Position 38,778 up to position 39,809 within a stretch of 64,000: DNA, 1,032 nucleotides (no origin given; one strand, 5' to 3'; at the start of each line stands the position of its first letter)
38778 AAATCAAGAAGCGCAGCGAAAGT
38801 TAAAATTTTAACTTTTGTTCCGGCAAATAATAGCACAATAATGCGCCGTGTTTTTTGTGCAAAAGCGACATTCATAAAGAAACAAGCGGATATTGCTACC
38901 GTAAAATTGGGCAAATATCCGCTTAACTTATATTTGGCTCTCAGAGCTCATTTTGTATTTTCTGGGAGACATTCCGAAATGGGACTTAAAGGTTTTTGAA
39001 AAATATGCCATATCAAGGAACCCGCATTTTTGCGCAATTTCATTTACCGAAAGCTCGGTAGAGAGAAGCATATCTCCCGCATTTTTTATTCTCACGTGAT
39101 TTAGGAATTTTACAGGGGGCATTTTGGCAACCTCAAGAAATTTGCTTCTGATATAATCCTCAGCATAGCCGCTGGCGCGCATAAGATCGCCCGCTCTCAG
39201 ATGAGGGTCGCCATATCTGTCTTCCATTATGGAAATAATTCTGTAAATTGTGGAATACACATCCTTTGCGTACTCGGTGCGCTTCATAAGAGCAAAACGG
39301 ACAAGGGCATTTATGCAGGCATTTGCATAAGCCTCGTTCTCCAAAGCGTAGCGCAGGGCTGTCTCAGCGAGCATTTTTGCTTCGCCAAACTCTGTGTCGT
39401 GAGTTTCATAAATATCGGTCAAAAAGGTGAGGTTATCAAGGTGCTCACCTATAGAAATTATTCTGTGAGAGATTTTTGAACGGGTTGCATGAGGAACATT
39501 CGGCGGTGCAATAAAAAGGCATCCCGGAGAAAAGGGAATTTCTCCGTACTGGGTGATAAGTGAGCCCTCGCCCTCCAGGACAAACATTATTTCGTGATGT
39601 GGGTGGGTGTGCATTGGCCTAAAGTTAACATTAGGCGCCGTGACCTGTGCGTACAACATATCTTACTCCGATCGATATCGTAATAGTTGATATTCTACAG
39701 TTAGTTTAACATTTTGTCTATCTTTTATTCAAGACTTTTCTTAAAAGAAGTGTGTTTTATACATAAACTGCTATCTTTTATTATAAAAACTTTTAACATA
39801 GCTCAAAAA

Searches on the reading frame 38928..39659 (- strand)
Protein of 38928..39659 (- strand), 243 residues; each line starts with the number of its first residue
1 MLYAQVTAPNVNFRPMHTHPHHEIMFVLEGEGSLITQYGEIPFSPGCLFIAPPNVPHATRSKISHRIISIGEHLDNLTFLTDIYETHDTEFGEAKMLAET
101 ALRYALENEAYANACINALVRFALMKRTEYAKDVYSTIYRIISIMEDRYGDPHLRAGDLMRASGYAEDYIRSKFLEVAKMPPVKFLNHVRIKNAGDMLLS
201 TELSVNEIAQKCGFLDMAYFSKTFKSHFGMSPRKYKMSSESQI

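Call 49: search_protein_families(library=pfam, proteins=[window:38928-39659:-], max_evalue=0.001)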
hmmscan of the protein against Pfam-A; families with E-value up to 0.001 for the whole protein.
window:38928-39659:- (243 aa): 5 families
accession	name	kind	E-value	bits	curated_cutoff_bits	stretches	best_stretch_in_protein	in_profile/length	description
PF12833.13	HTH_18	-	7.5e-19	68.3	33.6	1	161-236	3-78/80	Helix-turn-helix domain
PF00165.29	HTH_AraC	-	1.3e-10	41.6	26.6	1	199-235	2-40/42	Bacterial regulatory helix-turn-helix proteins, AraC family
PF07883.17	Cupin_2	-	2e-10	40.7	27.2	1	14-60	11-57/70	Cupin domain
PF02311.25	AraC_binding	-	3.4e-09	37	21.1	1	7-62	10-64/135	AraC-like ligand binding domain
PF00190.28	Cupin_1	-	0.00099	19.1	22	0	14-62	46-102/151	Cupin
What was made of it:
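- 38928..39659 (-): AraC-family regulator (Cupin_2/AraC_binding sensor plus HTH_18), divergently transcribed from locus B. It belongs to the regulator cluster found next to the cassettes. Pfam hits in call 49.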
